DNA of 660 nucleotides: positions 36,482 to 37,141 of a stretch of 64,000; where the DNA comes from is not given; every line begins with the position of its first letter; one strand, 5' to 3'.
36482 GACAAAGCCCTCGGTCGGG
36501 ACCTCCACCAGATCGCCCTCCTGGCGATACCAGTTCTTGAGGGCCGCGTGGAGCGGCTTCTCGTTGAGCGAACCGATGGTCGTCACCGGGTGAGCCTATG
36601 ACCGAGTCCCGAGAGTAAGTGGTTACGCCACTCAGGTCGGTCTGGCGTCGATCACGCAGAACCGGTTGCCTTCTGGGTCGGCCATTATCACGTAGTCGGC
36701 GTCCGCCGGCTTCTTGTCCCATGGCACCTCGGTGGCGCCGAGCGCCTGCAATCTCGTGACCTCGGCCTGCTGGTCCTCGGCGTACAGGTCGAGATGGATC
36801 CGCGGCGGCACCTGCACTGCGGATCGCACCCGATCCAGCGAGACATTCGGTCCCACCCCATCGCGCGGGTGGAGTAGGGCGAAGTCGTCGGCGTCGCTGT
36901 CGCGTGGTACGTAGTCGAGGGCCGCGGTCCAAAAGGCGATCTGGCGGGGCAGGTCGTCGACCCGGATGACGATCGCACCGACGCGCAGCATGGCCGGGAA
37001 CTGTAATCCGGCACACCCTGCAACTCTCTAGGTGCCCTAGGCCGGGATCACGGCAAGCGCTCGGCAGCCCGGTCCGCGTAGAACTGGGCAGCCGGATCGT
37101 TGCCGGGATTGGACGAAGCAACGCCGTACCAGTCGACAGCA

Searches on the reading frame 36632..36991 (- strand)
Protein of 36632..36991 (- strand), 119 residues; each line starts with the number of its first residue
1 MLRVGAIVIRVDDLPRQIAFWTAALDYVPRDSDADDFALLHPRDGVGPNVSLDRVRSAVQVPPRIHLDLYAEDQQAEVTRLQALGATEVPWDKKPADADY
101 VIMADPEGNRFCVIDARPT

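Call 27: search_protein_families(library=pfam, proteins=[window:36632-36991:-], max_evalue=0.001)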
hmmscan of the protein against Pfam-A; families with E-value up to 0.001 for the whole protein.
window:36632-36991:- (119 aa): 2 families
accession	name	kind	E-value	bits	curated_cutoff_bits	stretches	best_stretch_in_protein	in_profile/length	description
PF18029.7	Glyoxalase_6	-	2e-24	86.7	23.6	1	7-114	2-106/106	Glyoxalase-like domain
PF00903.31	Glyoxalase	-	0.00019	22.3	20.6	1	4-113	2-121/121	Glyoxalase/Bleomycin resistance protein/Dioxygenase superfamily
